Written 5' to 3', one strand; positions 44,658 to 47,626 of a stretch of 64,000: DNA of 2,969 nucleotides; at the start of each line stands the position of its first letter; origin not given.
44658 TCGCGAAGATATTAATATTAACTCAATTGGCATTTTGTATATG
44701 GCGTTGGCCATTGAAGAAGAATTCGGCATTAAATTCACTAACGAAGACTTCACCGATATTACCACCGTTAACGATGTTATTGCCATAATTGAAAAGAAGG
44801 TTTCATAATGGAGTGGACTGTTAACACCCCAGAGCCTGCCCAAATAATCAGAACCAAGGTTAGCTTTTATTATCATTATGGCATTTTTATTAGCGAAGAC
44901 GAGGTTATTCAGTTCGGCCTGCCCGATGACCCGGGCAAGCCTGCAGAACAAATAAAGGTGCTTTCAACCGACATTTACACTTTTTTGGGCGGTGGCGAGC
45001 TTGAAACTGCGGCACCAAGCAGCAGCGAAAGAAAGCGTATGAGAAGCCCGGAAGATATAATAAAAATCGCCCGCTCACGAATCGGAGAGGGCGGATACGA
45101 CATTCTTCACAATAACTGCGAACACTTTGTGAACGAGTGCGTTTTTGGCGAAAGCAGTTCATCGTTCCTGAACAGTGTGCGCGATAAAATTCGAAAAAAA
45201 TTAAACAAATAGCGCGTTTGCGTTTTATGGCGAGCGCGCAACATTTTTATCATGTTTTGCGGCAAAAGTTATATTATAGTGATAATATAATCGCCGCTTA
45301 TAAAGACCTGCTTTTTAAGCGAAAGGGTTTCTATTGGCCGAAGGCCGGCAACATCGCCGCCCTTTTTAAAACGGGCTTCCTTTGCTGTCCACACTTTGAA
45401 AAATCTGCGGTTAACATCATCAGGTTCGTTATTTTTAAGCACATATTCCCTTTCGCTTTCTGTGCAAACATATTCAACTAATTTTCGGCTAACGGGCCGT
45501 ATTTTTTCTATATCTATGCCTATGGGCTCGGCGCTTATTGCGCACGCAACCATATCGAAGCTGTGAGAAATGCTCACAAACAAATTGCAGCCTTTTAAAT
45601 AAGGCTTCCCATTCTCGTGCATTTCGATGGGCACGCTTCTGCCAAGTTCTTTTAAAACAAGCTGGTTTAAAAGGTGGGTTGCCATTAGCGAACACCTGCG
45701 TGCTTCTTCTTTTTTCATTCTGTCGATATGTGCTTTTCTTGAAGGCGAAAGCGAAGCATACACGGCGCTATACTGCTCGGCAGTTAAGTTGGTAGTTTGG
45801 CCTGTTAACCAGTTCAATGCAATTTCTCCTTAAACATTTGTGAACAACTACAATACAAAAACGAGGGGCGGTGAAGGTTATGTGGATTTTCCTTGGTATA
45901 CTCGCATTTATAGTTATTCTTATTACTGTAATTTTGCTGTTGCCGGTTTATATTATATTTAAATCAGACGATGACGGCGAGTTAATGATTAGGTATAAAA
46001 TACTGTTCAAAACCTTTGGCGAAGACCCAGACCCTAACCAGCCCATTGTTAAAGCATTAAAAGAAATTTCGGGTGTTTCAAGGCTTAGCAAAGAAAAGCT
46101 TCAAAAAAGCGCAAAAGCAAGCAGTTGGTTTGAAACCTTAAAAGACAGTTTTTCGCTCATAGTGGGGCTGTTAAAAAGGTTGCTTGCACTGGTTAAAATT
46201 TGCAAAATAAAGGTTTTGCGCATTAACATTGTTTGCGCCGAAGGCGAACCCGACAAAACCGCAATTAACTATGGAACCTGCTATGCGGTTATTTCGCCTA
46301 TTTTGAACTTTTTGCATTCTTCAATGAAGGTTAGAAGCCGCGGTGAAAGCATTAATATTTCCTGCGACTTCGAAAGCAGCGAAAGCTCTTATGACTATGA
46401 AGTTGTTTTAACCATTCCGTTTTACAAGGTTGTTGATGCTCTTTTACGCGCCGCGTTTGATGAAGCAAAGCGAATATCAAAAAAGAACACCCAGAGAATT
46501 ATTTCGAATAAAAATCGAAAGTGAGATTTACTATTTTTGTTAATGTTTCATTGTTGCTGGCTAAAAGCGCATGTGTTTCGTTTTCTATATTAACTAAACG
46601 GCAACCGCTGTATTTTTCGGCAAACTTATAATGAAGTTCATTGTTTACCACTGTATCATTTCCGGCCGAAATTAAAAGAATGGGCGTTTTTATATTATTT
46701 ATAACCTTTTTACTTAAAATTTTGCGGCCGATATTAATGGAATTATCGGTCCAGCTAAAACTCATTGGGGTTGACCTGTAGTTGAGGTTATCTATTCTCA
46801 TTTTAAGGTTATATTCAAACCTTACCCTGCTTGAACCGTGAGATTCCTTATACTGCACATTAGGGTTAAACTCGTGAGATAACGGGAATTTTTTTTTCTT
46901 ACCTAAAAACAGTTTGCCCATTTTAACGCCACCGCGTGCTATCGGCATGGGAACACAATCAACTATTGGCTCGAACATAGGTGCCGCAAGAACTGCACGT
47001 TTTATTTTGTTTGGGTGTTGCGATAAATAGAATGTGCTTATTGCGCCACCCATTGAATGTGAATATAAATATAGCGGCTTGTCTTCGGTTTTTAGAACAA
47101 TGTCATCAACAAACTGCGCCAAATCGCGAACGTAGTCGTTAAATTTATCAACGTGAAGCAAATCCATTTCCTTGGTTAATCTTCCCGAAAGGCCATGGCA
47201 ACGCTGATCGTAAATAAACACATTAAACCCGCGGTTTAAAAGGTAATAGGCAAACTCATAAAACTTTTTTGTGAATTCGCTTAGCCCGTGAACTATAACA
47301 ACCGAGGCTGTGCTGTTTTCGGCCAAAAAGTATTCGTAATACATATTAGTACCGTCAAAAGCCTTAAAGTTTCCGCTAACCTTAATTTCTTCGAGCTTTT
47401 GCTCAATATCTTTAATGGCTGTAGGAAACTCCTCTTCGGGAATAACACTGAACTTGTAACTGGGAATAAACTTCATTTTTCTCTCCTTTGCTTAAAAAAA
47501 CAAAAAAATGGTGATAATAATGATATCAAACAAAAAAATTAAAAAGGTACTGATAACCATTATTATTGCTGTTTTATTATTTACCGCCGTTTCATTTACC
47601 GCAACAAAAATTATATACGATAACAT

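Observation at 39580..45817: Operon coupling three zinc-ribbon membrane paralogs to a carrier-protein-dependent acyl-transfer set (ANL enzyme-CP fusion, double PlsC, ACP, LRAT-like) plus a convergent PPTase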

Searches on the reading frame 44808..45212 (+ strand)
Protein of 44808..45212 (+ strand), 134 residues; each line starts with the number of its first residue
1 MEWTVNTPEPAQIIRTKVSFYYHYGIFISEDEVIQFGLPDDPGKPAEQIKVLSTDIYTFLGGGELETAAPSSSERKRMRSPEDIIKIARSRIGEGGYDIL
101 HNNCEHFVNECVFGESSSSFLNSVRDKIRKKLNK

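Call 3: search_protein_families(library=pfam, proteins=[window:44808-45212:+], max_evalue=0.01)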
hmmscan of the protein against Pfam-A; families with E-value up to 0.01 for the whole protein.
window:44808-45212:+ (134 aa): 1 family
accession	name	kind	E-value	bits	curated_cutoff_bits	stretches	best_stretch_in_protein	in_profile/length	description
PF04970.19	LRAT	-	6.3e-19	68.9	24.3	1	8-116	3-119/120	Lecithin retinol acyltransferase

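Call 4: search_protein_families(library=ncbifam, proteins=[window:44808-45212:+], max_evalue=0.01)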
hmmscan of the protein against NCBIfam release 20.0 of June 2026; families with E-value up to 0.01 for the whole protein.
window:44808-45212:+ (134 aa): 0 families

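Call 24: search_solved_structures(query=window:44808-45212:+, max_evalue=1, show_alignments=2)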
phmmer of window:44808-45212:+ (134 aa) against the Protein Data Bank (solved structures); distinct sequences matched with E-value up to 1: 9.
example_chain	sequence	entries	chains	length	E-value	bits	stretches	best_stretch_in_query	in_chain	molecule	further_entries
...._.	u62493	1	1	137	1.3e-05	28.7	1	5-120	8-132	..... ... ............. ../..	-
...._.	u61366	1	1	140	1.5e-05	28.5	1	5-119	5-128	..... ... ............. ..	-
7zom_A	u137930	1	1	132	1.9e-05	28.2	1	5-118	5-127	Phospholipase A and acyltransferase 3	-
2kyt_A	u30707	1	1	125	6.5e-05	26.5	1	5-114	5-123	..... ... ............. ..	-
7c3z_A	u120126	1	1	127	7.8e-05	26.2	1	7-115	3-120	HRAS-like suppressor 3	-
2lkt_A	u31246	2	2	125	0.0001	25.8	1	7-116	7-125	Retinoic acid receptor responder protein 3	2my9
4q95_A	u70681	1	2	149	0.00044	23.8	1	83-118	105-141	HRAS-like suppressor 3, Lecithin retinol acyltransferase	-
7zot_A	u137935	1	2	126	0.00045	23.7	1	7-114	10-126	Phospholipase A and acyltransferase 4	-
4dpz_X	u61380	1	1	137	0.001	22.6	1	20-121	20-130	HRAS-like suppressor 2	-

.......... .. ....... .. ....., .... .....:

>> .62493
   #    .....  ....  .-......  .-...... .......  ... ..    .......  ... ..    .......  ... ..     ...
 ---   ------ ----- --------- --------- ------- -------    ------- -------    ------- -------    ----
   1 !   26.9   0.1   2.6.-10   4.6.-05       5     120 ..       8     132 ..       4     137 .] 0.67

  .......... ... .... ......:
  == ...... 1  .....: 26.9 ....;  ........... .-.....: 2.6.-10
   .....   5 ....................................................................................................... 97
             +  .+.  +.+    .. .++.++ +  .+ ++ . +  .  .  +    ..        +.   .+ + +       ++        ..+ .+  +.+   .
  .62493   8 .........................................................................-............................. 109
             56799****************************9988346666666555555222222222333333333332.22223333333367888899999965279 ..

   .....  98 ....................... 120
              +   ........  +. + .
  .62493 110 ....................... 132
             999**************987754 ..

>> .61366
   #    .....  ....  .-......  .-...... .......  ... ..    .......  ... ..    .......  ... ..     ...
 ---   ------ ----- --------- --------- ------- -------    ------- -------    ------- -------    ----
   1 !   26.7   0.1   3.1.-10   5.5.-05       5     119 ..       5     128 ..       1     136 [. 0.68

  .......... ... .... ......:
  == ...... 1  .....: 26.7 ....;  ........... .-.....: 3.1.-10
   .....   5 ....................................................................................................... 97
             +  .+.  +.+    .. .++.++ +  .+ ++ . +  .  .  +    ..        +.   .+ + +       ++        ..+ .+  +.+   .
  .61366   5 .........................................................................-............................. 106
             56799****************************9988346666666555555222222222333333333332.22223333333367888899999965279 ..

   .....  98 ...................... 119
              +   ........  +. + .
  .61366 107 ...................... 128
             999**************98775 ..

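Call 43: find_homologous_proteins(query=window:44808-45212:+, max_evalue=0.001)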
Query window:44808-45212:+ (134 aa): 779 proteins with E <= 0.001 among 857 candidates; the best 120 are listed.
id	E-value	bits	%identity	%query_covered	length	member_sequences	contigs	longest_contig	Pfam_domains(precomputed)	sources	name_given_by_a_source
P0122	2.5e-84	298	100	100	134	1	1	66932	PF04970.20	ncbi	-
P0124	7.0e-72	258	84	100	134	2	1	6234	PF04970.20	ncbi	-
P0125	1.2e-69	251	81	100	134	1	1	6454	PF04970.20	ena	-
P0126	3.2e-69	249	80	100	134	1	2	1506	PF04970.20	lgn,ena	-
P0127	3.0e-67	243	79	99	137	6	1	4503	PF04970.20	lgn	-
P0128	1.9e-66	240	81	99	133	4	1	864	PF04970.20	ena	-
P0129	3.3e-66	239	76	94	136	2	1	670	PF04970.20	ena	-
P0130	5.5e-66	239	78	100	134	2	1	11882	PF04970.20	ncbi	-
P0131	2.1e-65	237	80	99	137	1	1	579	PF04970.20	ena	-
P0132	2.3e-65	237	78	100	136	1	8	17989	PF04970.20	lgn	-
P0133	3.2e-65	236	77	100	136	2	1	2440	PF04970.20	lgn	-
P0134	4.9e-65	236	78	100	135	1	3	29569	PF04970.20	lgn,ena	-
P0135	1.3e-64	234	78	99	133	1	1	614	PF04970.20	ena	-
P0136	1.4e-64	234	78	100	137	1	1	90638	PF04970.20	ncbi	-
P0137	1.5e-64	234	75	100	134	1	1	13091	PF04970.20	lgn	-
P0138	1.6e-64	234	74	99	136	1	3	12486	PF04970.20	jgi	-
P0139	2.3e-64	233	77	100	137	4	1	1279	PF04970.20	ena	-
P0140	2.4e-64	233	74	100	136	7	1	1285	PF04970.20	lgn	-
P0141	2.4e-64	233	77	100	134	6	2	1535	PF04970.20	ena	-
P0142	2.6e-64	233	76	100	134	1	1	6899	PF04970.20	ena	-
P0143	2.6e-64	233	76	100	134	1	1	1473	PF04970.20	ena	-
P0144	2.6e-64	233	76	100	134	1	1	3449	PF04970.20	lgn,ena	-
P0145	3.9e-64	233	78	93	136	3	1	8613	PF04970.20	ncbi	-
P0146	5.0e-64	232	76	100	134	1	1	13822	PF04970.20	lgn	-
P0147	5.0e-64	232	76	100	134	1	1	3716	PF04970.20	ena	-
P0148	6.9e-64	232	75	100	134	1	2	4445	PF04970.20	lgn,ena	-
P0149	7.1e-64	232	78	99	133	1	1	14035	PF04970.20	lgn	-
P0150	8.3e-64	232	77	100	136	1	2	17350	PF04970.20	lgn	-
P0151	9.6e-64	231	76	100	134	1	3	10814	PF04970.20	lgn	-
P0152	1.3e-63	231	75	100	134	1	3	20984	PF04970.20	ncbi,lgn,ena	-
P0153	1.3e-63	231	75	100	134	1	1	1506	PF04970.20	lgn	-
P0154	1.6e-63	231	75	99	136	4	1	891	PF04970.20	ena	-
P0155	2.6e-63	230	75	100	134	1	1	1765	PF04970.20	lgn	-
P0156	2.6e-63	230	75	100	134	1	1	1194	PF04970.20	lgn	-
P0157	2.6e-63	230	75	100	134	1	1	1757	PF04970.20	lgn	-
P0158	2.6e-63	230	77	100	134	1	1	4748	PF04970.20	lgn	-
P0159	3.5e-63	230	75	100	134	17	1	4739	PF04970.20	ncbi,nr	ncbi:MAG: lecithin retinol acyltransferase family protein [Clostridia bacterium]|nr:lecithin retinol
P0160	3.5e-63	230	75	100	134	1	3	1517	PF04970.20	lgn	-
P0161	4.7e-63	229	75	94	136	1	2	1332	PF04970.20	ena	-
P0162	4.9e-63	229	75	100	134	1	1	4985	PF04970.20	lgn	-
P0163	4.9e-63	229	75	100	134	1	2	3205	PF04970.20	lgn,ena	-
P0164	8.4e-63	228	75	100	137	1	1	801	PF04970.20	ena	-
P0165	1.3e-62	228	75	100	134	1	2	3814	PF04970.20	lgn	-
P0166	1.3e-62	228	75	100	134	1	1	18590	PF04970.20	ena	-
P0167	1.8e-62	227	74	100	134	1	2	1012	PF04970.20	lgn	-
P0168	3.2e-62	227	75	99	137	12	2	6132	PF04970.20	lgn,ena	-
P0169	3.4e-62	226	75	100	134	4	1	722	PF04970.20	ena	-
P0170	4.6e-62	226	75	100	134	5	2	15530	PF04970.20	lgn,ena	-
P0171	5.5e-62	226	76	100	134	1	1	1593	PF04970.20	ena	-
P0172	5.7e-62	226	75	100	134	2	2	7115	PF04970.20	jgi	jgi:hypothetical protein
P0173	9.2e-62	225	74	100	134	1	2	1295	PF04970.20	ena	-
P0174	1.2e-61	225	75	100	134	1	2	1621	PF04970.20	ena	-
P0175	1.8e-61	224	74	100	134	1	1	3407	PF04970.20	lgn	-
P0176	2.0e-61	224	73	99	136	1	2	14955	PF04970.20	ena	-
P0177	4.6e-61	223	74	94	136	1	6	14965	PF04970.20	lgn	-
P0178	4.6e-61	223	74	94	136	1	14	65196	PF04970.20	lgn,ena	-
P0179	5.6e-61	223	73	99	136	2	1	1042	PF04970.20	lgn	-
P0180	6.0e-61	222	71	100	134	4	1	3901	PF04970.20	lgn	-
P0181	6.4e-61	222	73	94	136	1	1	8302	PF04970.20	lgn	-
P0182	6.6e-61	222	74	99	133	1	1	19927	PF04970.20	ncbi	-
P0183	6.9e-61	222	75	100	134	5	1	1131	PF04970.20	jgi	jgi:hypothetical protein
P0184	8.2e-61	222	74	100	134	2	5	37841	PF04970.20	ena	-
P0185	1.1e-60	222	73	99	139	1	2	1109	PF04970.20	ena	-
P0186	1.2e-60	221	74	94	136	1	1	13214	PF04970.20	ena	-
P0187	1.3e-60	221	74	94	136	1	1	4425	PF04970.20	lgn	-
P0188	1.9e-60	221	70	100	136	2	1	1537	PF04970.20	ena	-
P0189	2.2e-60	221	72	100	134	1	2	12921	PF04970.20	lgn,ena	-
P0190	2.3e-60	220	72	100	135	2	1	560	PF04970.20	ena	-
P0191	2.4e-60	220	72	100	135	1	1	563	PF04970.20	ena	-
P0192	3.3e-60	220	72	100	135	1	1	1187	PF04970.20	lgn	-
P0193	4.4e-60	220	74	100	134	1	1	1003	PF04970.20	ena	-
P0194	5.2e-60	219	74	100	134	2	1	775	PF04970.20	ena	-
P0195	5.5e-60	219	72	99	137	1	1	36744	PF04970.20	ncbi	-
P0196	1.1e-59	218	75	100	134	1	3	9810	PF04970.20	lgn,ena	-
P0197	1.1e-59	218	75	100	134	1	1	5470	PF04970.20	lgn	-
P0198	1.4e-59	218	72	99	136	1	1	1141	PF04970.20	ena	-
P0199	1.5e-59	218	72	100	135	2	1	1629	PF04970.20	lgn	-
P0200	1.6e-59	218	71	100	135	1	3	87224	PF04970.20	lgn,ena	-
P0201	2.3e-59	217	71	100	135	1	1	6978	PF04970.20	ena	-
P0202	2.3e-59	217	75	100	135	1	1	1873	PF04970.20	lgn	-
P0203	2.4e-59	217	71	100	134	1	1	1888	PF04970.20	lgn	-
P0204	2.6e-59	217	72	100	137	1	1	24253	PF04970.20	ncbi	-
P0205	3.4e-59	217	71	100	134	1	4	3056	PF04970.20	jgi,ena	jgi:hypothetical protein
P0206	4.3e-59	216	69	100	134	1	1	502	PF04970.20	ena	-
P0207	5.9e-59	216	69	100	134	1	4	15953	PF04970.20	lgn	-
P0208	6.5e-59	216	70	100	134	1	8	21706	PF04970.20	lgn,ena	-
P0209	6.5e-59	216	71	100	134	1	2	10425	PF04970.20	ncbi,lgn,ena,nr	ncbi:MAG: lecithin retinol acyltransferase family protein [Acutalibacteraceae bacterium]|nr:lecithin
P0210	6.5e-59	216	70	100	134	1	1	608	PF04970.20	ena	-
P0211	8.2e-59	215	70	100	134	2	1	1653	PF04970.20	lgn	-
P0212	9.0e-59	215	71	100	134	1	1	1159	PF04970.20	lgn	-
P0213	9.9e-59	215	72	99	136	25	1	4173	PF04970.20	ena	-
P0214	1.2e-58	215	72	100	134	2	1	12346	PF04970.20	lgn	-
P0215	1.2e-58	215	70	100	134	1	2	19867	PF04970.20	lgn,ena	-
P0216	1.2e-58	215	70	100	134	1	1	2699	PF04970.20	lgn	-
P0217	1.3e-58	215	72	100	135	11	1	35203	PF04970.20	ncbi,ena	-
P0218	1.7e-58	214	70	100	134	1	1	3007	PF04970.20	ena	-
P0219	1.7e-58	214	70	100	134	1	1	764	PF04970.20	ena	-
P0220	1.7e-58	214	70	100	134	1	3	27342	PF04970.20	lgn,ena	-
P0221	1.9e-58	214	71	99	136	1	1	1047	PF04970.20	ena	-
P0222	2.3e-58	214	69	100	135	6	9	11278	PF04970.20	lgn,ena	-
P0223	2.4e-58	214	70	100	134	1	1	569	PF04970.20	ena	-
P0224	3.0e-58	214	69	100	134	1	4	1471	PF04970.20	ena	-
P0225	3.3e-58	214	69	100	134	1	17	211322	PF04970.20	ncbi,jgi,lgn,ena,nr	ncbi:MAG: hypothetical protein E7524_00630 [Ruminococcaceae bacterium]|nr:hypothetical protein [Osci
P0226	3.6e-58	213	73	100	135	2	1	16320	PF04970.20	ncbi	-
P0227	3.7e-58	213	74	100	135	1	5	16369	PF04970.20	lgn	-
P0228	4.1e-58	213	68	100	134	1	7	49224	PF04970.20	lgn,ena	-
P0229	4.2e-58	213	69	100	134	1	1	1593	PF04970.20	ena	-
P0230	4.2e-58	213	69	100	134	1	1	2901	PF04970.20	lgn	-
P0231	5.4e-58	213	70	100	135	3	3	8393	PF04970.20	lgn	-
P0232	6.4e-58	213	69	100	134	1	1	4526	PF04970.20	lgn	-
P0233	8.0e-58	212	69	100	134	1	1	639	PF04970.20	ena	-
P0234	8.3e-58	212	69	100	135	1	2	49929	PF04970.20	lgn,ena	-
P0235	1.1e-57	212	69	100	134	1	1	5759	PF04970.20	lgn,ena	-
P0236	1.2e-57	212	69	100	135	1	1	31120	PF04970.20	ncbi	-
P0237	1.2e-57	212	70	100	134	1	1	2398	PF04970.20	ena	-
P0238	1.4e-57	211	68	99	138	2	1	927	PF04970.20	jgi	-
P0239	1.4e-57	211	69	99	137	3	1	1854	PF04970.20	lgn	-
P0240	1.9e-57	211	70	100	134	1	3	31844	PF04970.20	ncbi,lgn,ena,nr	ncbi:MAG: lecithin retinol acyltransferase family protein [Oscillospiraceae bacterium]|nr:lecithin r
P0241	2.1e-57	211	67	100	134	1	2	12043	PF04970.20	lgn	-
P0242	2.1e-57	211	69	100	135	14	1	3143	PF04970.20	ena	-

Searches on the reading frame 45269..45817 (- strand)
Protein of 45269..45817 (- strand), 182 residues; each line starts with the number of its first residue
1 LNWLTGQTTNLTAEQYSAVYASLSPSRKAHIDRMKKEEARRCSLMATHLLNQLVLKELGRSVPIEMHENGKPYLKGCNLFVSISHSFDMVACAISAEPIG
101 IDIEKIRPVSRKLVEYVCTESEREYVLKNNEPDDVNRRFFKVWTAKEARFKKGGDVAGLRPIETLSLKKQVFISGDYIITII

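Call 3: search_protein_families(library=pfam, proteins=[window:45269-45817:-], max_evalue=0.01)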
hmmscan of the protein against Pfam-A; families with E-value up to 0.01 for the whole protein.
window:45269-45817:- (182 aa): 2 families
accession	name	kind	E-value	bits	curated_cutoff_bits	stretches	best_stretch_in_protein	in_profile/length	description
PF01648.25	ACPS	-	1.8e-12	47.7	25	1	98-151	1-59/111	4'-phosphopantetheinyl transferase superfamily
PF22624.1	AASDHPPT_N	-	0.00011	22.8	27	1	12-93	6-96/100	4'-phosphopantetheinyl transferase, N-terminal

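Call 4: search_protein_families(library=ncbifam, proteins=[window:45269-45817:-], max_evalue=0.01)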
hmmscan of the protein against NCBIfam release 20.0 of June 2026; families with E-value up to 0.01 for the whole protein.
window:45269-45817:- (182 aa): 6 families
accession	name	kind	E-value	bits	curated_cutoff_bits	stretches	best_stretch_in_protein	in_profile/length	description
NF047349.1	4PPT_AusB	equivalog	4e-16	59.1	225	1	66-154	67-149/205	aureusimine biosynthesis 4'-phosphopantetheinyl transferase AusB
NF007676.0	PRK10351.1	equivalog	4.7e-14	52.4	174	1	36-157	26-147/195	4'-phosphopantetheinyl transferase AcpT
NF042922.1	4PPT_HetI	equivalog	1.6e-12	47.3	370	1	13-163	30-190/235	4'-phosphopantetheinyl transferase HetI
TIGR00556.1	pantethn_trn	domain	2.7e-09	37.2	45.35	1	96-159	2-70/128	phosphopantetheine--protein transferase domain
NF007604.0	PRK10251.1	equivalog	3.1e-06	26.9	169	1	39-152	48-160/209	enterobactin synthase subunit EntD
NF042923.1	4PPT_Npt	exception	0.00047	19.5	370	1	35-151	34-152/223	4'-phosphopantetheinyl transferase Npt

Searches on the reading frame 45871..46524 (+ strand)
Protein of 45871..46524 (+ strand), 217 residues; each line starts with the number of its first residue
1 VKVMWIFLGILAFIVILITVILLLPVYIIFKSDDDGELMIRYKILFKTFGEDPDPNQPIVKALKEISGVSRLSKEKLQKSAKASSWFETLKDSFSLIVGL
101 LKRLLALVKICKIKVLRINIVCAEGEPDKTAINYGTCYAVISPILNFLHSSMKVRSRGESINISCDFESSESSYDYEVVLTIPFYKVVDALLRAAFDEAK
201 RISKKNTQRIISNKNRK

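Call 3: search_protein_families(library=pfam, proteins=[window:45871-46524:+], max_evalue=0.01)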
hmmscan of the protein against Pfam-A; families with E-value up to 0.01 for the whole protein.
window:45871-46524:+ (217 aa): 2 families
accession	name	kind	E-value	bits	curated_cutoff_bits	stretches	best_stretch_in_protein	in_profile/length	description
PF11167.13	DUF2953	-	0.00059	20.3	22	1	129-169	10-48/53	Protein of unknown function (DUF2953)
PF24027.1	DUF7338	-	0.003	17.7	27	1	3-67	7-69/180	Family of unknown function (DUF7338)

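Call 4: search_protein_families(library=ncbifam, proteins=[window:45871-46524:+], max_evalue=0.01)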
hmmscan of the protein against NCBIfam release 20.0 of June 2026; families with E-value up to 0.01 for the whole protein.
window:45871-46524:+ (217 aa): 0 families

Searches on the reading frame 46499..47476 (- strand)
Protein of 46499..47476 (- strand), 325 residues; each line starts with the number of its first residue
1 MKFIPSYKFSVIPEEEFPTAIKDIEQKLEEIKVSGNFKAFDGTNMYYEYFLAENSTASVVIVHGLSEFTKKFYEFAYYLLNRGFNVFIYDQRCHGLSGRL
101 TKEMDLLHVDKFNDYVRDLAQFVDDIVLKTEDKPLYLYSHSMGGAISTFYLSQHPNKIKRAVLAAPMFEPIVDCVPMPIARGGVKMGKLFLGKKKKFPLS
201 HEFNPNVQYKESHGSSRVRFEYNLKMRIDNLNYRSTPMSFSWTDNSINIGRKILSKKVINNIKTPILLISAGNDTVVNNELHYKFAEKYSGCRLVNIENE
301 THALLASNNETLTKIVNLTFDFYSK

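Call 3: search_protein_families(library=pfam, proteins=[window:46499-47476:-], max_evalue=0.01)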
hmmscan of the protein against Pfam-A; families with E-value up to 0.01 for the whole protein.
window:46499-47476:- (325 aa): 7 families
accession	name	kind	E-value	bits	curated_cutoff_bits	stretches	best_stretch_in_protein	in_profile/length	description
PF12146.15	Hydrolase_4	-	1.6e-41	142.6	27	1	55-305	3-235/239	Serine aminopeptidase, S33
PF00561.26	Abhydrolase_1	-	3.5e-28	99.3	25.8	1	59-304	3-240/245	alpha/beta hydrolase fold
PF12697.13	Abhydrolase_6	-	6.1e-12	47.1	26.3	1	59-306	1-208/217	Alpha/beta hydrolase family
PF10230.15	LIDHydrolase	-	1.2e-05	25.7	27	1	64-171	13-123/262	Lipid-droplet associated hydrolase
PF06821.19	Ser_hydrolase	-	9.2e-05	22.9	22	0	128-167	50-91/172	Serine hydrolase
PF08386.16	Abhydrolase_4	-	0.0014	19.2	21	1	263-316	34-87/103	TAP-like protein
PF02450.21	LCAT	-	0.0091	15.7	21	0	112-154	101-142/392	Lecithin:cholesterol acyltransferase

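Call 4: search_protein_families(library=ncbifam, proteins=[window:46499-47476:-], max_evalue=0.01)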
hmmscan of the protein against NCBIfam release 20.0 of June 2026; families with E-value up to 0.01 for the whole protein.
window:46499-47476:- (325 aa): 23 families
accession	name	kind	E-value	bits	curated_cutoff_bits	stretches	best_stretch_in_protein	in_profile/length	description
NF008019.0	PRK10749.1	equivalog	2.1e-43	148.6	362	1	35-297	33-293/335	lysophospholipase L2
NF050089.1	i_nPHAscl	equivalog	4.5e-13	48.9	300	2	49-165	11-116/288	intracellular short-chain-length polyhydroxyalkanoate depolymerase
TIGR01250.1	pro_imino_pep_2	subfamily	6.1e-13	49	167.65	1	37-167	6-130/288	proline iminopeptidase-family hydrolase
TIGR03695.1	menH_SHCHC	equivalog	1.5e-09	37.6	208.55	1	57-164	3-102/252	2-succinyl-6-hydroxy-2,4-cyclohexadiene-1-carboxylate synthase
TIGR02427.1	protocat_pcaD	equivalog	3.2e-08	33.3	255.85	1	47-164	4-110/251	3-oxoadipate enol-lactonase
NF052614.1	AB_fold_OlsI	equivalog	6.2e-08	32.5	385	1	55-167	16-123/272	ornithine lipid biosynthesis O-acyltransferase OlsI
NF045948.1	ProImpepThrmp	equivalog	9.2e-08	31.9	500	1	34-162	3-124/291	proline iminopeptidase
NF052543.1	PhlpBipLPA4030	equivalog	1e-07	31.5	450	1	40-170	54-181/312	phospholipase BipL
NF051488.1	bifunc_PcaDC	exception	1.3e-07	31.1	390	1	59-165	15-110/375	bifunctional 3-oxoadipate enol-lactonase/4-carboxymuconolactone decarboxylase PcaDC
NF051487.1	bifunc_PcaCD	exception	4.1e-07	29.4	430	1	55-165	171-270/413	bifunctional 4-carboxymuconolactone decarboxylase/3-oxoadipate enol-lactonase PcaCD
NF011457.0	PRK14875.1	equivalog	4.1e-07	29.3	307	1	25-166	102-231/372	acetoin dehydrogenase dihydrolipoyllysine-residue acetyltransferase subunit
TIGR03611.1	RutD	equivalog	1.7e-06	27.6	238.5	1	46-163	2-110/258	pyrimidine utilization protein D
TIGR01738.1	bioH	equivalog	2.1e-06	27.6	206.95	0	231-315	157-240/245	pimeloyl-ACP methyl ester esterase BioH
TIGR01836.1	PHA_synth_III_C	subfamily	4.3e-06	26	365.3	1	78-167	89-170/350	class III poly(R)-hydroxyalkanoic acid synthase subunit PhaC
NF007954.0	PRK10673.1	equivalog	4.8e-06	26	399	1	53-163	13-111/255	esterase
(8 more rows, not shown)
